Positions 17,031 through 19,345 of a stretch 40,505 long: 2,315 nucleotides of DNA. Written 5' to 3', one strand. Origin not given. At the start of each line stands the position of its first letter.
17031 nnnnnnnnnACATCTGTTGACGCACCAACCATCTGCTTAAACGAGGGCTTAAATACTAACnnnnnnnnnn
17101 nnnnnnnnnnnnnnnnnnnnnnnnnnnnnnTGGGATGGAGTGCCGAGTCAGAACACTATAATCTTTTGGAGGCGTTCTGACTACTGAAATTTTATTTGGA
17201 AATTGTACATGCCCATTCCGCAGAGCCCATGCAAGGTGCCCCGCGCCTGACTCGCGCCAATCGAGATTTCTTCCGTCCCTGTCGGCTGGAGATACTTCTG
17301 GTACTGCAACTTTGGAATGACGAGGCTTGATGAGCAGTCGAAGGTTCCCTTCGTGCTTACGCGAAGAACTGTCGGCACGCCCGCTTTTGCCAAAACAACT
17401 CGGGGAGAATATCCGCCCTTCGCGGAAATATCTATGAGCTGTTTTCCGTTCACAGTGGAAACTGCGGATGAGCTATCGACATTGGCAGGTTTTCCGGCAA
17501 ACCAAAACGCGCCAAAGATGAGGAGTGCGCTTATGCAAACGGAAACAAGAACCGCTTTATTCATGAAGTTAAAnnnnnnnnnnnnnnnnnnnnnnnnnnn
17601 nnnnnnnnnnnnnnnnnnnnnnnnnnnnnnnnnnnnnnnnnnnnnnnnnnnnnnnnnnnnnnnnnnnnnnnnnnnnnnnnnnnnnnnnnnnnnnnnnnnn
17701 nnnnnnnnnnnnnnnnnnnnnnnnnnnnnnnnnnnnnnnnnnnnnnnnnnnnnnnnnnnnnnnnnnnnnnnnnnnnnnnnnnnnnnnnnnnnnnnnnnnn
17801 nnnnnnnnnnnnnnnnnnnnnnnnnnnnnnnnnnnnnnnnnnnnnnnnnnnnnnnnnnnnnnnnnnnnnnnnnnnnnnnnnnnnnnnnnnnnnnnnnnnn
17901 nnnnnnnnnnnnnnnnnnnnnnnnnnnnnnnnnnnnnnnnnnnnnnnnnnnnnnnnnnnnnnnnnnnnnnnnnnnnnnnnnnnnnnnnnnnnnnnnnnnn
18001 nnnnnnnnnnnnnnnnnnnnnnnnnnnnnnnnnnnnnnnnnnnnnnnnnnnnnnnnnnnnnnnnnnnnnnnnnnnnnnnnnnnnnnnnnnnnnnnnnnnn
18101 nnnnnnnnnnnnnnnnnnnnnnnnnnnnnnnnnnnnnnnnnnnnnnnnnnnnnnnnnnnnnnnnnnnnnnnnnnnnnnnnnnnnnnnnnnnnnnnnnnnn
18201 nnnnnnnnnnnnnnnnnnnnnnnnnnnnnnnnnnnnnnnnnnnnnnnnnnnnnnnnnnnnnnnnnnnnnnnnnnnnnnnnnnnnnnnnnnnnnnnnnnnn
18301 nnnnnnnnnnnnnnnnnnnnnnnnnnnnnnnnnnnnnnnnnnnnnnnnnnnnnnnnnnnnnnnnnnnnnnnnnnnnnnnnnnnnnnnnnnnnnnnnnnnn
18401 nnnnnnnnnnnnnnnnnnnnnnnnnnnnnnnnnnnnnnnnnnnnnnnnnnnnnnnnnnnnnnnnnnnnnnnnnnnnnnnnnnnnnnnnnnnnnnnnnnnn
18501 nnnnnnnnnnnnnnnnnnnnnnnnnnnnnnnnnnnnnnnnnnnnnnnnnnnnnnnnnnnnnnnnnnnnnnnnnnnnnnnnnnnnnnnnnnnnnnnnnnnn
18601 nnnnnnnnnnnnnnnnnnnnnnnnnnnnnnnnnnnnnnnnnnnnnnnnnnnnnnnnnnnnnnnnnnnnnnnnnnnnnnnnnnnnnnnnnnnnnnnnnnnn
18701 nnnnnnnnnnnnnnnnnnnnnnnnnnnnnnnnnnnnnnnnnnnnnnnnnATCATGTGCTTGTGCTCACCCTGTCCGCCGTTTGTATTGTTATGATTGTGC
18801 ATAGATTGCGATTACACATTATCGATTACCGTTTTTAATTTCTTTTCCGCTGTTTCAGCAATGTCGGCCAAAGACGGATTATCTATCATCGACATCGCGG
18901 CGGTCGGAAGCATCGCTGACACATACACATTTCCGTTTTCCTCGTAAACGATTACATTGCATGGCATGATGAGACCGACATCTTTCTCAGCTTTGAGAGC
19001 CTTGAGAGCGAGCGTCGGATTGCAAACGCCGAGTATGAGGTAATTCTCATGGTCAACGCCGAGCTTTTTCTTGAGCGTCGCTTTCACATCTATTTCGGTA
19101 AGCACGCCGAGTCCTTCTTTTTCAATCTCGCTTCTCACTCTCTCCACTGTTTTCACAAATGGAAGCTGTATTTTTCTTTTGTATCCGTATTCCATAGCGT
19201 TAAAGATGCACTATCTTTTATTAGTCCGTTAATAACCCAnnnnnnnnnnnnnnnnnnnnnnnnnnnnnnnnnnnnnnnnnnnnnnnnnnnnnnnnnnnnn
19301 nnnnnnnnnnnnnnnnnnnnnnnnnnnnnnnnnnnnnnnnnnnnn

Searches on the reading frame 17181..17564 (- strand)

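Call 45: search_protein_families(library=pfam, proteins=[window:17181-17564:-], max_evalue=0.001)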
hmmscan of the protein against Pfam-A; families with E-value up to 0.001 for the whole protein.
window:17181-17564:- (127 aa): 1 family
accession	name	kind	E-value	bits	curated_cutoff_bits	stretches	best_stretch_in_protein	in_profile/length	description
PF13473.12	Cupredoxin_1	-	6.9e-08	32.9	27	1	16-122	5-98/104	Cupredoxin-like domain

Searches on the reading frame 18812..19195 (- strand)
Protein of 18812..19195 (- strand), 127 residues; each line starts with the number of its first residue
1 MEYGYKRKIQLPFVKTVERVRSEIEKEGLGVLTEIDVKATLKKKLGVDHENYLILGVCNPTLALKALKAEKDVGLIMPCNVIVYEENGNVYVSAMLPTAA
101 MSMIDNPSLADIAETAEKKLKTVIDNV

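Call 10: search_protein_families(library=pfam, proteins=[window:18812-19195:-], max_evalue=0.001)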
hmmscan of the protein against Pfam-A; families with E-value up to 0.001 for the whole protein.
window:18812-19195:- (127 aa): 1 family
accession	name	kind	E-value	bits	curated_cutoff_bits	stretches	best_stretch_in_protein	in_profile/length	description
PF03625.19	DUF302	-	5.9e-25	87.4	23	1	35-97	1-63/63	Domain of unknown function DUF302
